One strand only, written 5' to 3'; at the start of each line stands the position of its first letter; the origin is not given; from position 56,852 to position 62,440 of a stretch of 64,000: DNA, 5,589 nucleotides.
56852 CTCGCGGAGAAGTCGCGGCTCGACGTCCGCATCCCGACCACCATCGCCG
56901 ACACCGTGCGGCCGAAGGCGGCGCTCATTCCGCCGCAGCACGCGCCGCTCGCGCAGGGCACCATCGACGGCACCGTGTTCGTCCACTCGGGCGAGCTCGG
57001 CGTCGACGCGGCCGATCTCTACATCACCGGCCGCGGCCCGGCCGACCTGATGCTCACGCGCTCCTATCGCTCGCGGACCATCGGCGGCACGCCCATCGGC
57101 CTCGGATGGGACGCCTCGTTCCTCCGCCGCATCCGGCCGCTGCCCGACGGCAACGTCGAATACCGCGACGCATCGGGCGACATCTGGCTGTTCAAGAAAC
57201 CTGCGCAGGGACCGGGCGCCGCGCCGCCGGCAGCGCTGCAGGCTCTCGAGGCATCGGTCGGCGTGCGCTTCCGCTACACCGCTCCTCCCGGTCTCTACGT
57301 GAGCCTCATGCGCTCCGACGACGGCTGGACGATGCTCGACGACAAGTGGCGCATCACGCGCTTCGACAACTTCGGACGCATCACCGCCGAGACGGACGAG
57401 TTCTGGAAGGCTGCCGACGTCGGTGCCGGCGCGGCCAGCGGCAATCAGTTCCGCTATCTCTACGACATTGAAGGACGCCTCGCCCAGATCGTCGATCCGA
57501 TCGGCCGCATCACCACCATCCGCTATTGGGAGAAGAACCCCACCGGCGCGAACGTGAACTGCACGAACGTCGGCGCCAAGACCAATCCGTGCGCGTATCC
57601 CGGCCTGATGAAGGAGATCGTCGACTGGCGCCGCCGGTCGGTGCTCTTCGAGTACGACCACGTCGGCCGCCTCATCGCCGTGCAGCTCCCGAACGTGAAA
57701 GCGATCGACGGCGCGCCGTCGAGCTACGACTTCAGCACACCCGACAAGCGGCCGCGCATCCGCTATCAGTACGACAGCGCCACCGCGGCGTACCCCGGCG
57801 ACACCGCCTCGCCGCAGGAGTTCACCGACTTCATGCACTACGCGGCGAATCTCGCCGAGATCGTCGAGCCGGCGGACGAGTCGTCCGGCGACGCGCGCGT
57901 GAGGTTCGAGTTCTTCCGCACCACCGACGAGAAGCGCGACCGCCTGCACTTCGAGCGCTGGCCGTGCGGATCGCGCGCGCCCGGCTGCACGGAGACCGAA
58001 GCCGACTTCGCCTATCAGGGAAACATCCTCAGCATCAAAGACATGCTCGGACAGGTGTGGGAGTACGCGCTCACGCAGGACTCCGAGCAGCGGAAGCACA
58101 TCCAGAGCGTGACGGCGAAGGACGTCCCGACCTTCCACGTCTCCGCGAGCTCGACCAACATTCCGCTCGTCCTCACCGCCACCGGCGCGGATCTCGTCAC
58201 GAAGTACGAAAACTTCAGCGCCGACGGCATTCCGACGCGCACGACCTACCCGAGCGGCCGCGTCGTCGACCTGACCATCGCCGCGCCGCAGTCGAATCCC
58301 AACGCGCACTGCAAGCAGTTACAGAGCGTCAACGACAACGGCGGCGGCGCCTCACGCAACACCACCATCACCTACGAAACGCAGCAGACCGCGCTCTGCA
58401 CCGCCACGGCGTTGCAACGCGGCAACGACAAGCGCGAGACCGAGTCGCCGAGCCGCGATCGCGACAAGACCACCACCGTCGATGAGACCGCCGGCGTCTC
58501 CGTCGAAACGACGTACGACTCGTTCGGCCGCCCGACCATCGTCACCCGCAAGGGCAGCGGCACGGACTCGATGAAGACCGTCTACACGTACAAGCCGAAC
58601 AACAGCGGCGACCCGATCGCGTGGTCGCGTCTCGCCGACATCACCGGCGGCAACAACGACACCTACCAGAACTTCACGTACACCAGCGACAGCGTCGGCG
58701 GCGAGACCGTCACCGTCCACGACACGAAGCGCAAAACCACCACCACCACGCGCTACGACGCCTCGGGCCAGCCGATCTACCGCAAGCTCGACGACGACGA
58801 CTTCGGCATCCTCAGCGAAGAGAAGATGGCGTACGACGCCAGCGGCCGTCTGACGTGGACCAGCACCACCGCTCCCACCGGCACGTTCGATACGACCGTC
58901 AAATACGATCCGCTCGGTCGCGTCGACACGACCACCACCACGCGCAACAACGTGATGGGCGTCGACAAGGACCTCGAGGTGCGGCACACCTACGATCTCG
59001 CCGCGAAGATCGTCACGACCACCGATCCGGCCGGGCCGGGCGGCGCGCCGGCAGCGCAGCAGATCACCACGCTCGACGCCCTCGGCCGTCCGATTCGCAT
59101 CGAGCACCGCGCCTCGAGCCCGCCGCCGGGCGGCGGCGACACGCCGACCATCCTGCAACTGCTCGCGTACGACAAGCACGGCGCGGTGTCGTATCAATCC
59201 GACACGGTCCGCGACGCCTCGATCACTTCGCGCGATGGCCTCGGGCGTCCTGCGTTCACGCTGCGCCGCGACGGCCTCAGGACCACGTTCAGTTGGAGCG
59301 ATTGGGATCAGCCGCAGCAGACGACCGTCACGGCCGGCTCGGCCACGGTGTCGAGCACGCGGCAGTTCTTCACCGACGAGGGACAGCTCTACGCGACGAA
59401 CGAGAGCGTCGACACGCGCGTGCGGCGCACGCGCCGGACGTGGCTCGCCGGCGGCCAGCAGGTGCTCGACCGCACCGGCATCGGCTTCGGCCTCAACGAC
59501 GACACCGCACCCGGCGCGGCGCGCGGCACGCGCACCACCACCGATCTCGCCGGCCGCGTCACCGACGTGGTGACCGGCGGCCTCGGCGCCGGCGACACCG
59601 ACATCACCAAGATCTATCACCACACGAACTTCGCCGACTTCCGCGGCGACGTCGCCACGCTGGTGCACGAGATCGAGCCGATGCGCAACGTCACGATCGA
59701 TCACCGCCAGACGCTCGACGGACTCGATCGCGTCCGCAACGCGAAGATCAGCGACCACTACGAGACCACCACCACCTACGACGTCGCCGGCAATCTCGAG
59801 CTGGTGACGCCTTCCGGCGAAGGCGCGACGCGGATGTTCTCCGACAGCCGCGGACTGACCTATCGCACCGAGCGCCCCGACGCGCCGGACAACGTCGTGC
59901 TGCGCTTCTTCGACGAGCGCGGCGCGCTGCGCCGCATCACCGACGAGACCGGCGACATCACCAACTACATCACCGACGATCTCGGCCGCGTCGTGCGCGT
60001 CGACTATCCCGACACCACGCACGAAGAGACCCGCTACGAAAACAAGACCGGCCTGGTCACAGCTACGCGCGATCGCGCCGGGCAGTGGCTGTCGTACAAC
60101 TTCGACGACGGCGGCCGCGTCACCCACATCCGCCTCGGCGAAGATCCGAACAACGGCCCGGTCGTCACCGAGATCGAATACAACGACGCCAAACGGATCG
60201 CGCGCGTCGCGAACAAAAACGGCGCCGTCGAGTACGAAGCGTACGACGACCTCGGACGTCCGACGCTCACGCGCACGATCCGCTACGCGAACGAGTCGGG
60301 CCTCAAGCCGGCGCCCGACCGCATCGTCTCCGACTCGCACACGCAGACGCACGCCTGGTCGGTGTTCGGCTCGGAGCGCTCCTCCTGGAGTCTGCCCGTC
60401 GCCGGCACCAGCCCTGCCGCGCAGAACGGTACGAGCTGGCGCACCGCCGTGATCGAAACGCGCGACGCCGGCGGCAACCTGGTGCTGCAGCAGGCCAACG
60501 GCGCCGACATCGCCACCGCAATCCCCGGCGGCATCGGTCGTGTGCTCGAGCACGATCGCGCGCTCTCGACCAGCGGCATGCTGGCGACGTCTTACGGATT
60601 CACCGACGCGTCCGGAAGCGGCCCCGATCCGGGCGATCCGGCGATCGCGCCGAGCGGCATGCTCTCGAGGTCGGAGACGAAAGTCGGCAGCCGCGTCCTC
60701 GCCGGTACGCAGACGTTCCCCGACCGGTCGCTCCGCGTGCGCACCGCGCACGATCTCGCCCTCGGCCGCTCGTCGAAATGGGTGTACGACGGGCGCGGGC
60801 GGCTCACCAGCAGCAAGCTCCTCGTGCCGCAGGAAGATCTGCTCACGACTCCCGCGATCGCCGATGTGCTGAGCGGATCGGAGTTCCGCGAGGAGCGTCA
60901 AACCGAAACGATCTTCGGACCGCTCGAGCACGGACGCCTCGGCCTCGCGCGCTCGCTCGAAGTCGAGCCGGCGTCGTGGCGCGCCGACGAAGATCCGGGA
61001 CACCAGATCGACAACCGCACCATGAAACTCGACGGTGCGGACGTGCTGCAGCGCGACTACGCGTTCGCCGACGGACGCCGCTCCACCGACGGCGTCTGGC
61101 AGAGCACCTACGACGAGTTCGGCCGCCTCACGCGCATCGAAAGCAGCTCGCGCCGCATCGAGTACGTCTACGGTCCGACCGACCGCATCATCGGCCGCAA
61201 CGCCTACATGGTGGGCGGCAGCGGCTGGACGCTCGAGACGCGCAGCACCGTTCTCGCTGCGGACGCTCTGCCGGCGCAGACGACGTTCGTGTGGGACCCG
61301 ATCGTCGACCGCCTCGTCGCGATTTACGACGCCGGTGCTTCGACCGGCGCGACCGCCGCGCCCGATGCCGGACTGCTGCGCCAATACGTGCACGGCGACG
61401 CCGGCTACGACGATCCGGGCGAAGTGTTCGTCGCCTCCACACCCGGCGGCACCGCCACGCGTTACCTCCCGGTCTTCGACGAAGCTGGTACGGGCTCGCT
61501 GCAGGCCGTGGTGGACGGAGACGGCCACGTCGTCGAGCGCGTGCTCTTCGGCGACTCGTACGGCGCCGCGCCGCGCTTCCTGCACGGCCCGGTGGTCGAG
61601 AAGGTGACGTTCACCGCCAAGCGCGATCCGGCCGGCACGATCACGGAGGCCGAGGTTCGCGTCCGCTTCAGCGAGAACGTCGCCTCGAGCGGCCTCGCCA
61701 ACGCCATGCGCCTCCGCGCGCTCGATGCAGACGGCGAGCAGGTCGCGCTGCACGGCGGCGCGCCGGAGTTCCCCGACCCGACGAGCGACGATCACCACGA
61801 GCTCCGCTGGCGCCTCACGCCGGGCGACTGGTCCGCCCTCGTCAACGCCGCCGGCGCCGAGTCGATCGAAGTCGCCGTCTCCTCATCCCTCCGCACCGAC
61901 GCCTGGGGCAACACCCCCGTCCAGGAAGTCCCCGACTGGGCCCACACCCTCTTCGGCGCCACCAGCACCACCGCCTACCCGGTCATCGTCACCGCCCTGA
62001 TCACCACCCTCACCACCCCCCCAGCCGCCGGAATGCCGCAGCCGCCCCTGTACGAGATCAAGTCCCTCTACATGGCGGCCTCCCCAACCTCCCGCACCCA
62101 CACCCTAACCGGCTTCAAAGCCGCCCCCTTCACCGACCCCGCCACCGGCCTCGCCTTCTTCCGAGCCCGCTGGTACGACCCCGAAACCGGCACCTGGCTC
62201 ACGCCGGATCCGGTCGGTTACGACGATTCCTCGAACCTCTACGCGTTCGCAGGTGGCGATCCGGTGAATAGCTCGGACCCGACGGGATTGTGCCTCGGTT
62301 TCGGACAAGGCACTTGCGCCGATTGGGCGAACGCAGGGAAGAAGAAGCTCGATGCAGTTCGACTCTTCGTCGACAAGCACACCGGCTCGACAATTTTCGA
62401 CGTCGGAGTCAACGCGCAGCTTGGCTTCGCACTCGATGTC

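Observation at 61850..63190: Second codon-composition break at an RHS core/toxin module, and a ~299-aa toxin tip of unknown family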

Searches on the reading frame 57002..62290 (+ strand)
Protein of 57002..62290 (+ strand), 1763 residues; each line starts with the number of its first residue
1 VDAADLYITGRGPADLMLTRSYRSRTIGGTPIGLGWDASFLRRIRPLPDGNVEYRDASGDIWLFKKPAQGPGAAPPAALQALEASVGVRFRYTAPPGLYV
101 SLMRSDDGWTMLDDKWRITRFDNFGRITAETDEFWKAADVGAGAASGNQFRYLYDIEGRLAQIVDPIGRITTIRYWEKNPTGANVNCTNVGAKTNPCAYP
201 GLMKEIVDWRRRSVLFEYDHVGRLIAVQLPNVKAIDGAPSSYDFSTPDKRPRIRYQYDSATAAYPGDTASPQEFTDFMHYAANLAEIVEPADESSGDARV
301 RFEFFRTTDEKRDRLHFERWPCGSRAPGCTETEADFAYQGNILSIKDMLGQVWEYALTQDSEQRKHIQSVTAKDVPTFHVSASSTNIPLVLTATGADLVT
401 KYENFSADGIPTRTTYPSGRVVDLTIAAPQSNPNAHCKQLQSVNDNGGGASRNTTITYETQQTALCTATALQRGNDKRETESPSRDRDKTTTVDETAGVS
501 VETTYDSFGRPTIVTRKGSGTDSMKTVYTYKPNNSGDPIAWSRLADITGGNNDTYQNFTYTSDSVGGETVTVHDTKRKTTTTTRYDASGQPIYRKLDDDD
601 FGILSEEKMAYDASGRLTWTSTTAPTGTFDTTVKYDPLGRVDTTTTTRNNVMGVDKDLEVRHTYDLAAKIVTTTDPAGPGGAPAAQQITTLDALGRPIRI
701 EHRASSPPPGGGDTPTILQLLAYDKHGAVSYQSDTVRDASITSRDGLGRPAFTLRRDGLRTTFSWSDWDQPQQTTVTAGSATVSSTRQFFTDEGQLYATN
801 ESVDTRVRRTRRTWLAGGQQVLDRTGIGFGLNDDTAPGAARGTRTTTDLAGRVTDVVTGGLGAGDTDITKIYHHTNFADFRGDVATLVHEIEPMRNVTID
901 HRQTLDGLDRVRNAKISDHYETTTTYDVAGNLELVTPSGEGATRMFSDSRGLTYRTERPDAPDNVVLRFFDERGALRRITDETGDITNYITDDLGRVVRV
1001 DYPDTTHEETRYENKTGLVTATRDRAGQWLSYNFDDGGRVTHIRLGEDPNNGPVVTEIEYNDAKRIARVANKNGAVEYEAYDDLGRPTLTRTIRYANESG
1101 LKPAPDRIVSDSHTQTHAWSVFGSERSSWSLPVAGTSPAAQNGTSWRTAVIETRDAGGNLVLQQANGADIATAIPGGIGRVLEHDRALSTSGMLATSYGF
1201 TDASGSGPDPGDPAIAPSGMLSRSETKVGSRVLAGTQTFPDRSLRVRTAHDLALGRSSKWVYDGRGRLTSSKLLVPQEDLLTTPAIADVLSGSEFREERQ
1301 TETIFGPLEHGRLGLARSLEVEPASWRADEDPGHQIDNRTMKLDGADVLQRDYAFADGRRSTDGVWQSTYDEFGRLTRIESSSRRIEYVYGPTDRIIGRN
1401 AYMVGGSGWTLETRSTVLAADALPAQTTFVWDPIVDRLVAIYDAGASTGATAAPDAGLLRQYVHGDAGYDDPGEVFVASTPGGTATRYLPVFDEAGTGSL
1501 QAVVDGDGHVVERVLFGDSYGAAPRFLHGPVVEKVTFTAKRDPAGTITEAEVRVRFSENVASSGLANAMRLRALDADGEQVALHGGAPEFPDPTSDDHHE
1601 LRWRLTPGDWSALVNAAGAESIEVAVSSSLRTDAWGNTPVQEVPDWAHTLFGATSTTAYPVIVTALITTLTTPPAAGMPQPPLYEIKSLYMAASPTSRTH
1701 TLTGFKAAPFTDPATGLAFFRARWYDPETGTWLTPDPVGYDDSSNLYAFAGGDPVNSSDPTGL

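Call 8: search_protein_families(library=pfam, proteins=[window:57002-62290:+], max_evalue=1)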
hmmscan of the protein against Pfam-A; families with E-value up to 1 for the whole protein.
window:57002-62290:+ (1763 aa): 2 families
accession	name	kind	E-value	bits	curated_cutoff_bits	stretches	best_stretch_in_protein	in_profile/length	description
PF05593.20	RHS_repeat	-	6.8e-17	61.8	22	5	611-649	1-35/38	RHS Repeat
PF20148.4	DUF6531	-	3e-05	24.7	24.1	1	5-61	17-71/74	Domain of unknown function (DUF6531)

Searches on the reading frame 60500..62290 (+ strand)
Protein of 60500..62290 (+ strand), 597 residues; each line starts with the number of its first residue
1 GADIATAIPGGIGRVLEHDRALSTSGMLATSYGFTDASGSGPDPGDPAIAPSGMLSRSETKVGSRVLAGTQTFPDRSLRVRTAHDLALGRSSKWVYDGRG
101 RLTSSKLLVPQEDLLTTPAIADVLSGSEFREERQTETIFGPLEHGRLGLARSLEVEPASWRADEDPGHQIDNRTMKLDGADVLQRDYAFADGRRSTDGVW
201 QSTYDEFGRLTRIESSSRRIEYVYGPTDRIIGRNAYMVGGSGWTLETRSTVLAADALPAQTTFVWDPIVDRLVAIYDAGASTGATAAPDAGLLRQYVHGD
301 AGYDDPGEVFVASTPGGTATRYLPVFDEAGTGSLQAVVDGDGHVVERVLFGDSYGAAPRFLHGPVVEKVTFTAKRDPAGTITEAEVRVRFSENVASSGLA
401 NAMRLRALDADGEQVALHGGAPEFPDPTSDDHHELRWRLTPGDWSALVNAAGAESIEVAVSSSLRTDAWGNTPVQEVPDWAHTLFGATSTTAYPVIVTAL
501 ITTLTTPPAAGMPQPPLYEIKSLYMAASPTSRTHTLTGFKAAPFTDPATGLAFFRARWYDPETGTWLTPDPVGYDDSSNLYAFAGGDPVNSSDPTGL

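Call 50: find_homologous_proteins(query=window:60500-62290:+, max_evalue=1e-10)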
Query window:60500-62290:+ (597 aa): 15 proteins with E <= 1e-10 among 8000 candidates.
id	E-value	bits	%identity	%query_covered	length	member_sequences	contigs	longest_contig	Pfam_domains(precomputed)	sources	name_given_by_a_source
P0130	3.0e-148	513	46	99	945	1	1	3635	PF05593.20,PF18431.7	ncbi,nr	ncbi:MAG TPA: RNase A-like domain-containing protein [Vicinamibacterales bacterium]|nr:RNase A-like 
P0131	8.4e-145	502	52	79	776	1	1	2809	-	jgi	-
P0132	4.7e-138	480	47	87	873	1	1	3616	-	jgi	-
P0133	8.6e-138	479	46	91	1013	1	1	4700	-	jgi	jgi:RHS repeat-associated protein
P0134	1.0e-132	462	49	83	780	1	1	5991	PF25023.2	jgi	jgi:RHS repeat-associated protein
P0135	1.1e-123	432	42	100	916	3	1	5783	-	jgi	jgi:RHS repeat-associated protein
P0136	3.6e-121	424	43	91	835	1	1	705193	PF14040.12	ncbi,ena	-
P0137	2.2e-112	395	51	66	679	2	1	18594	-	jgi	jgi:RHS repeat-associated protein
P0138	3.8e-96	341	50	56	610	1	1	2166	-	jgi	jgi:RHS repeat-associated protein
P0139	1.6e-94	336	45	70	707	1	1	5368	PF05593.20,PF25023.2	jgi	jgi:YD repeat-containing protein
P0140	3.6e-94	335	47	57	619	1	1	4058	-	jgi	jgi:RHS repeat-associated protein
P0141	1.2e-83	300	45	55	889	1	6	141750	-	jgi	jgi:RHS repeat-associated protein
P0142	3.8e-77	279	40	78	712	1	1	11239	PF05593.20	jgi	jgi:hypothetical protein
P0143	2.1e-72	263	46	54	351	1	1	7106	-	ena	-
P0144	1.1e-46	178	40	49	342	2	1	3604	-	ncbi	ncbi:MAG: hypothetical protein WBX15_01880, partial [Thermoanaerobaculia bacterium]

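Call 54: find_encoding_contigs(protein=P0133, flank=3000, max_places=2)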
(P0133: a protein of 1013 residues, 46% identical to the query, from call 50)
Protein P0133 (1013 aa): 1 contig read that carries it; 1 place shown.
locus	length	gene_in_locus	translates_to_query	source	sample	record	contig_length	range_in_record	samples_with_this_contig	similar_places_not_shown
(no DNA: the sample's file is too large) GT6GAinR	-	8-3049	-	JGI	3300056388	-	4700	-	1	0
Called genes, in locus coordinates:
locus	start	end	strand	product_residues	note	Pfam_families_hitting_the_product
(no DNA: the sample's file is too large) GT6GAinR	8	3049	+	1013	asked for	-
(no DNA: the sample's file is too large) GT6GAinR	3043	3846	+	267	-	-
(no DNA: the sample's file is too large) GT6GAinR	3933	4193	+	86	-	-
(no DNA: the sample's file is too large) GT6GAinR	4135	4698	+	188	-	?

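Call 55: find_encoding_contigs(protein=P0136, flank=6000, max_places=2)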
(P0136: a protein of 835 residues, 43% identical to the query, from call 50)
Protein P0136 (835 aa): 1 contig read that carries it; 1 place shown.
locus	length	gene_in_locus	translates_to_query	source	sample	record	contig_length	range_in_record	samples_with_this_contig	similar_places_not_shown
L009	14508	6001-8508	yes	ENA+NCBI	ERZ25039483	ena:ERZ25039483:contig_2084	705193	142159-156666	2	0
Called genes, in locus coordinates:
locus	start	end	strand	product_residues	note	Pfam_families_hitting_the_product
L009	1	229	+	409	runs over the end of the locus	PF15649:Tox-REase-7 (weak)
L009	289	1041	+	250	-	-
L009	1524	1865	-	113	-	-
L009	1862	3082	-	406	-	PF14690:Zn_ribbon_ISL3 (weak), PF13542:HTH_Tnp_ISL3, PF01610:DDE_Tnp_ISL3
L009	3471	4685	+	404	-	PF07591:PT-HINT (faint)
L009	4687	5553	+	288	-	-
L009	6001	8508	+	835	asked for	PF14040:DNase_NucA_NucB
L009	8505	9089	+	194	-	PF09346:SMI1_KNR4 (weak)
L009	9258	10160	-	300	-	-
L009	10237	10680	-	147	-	PF13560:HTH_31, PF01381:HTH_3, PF12844:HTH_19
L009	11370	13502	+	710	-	-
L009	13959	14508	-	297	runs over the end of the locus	PF14022:DUF4238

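Call 56: find_encoding_contigs(protein=P0130, flank=3000, max_places=2)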
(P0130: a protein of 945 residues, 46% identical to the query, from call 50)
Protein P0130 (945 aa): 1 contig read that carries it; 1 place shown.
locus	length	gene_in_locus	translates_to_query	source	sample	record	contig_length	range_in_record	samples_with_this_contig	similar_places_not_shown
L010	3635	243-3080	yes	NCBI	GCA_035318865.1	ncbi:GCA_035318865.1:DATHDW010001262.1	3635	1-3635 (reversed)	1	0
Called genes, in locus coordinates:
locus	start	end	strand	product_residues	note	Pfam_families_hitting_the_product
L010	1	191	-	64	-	?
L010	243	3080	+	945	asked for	PF05593:RHS_repeat (faint), PF18431:RNAse_A_bac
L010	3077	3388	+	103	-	PF18593:CdiI_2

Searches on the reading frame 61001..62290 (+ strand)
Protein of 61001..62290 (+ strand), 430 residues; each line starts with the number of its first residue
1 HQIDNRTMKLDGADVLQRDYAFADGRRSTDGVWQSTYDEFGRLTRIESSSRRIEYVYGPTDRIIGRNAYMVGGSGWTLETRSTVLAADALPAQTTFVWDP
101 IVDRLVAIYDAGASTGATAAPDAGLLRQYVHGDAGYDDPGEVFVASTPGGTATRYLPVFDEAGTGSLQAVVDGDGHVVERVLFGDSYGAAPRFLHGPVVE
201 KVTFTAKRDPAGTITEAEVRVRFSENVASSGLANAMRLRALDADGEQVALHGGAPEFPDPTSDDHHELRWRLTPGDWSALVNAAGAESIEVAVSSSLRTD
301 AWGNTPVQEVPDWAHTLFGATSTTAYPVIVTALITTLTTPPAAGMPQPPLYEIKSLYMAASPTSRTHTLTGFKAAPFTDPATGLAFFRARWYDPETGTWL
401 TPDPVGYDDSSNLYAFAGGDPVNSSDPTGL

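Call 10: search_protein_families(library=ncbifam, proteins=[window:61001-62290:+], max_evalue=1)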
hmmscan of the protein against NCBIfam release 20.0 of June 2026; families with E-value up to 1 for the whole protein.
window:61001-62290:+ (430 aa): 3 families
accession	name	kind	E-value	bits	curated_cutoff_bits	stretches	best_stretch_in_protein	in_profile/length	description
TIGR03696.1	Rhs_assc_core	domain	9.9e-17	61.2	32.5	1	371-430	18-76/76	RHS repeat-associated core domain-containing protein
NF041261.1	RHS_core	equivalog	5e-05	21.3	2000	1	379-430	1211-1261/1261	RHS element core protein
TIGR01643.1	YD_repeat_2x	repeat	0.05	14.2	15.8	1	26-54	10-39/42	YD repeat-containing protein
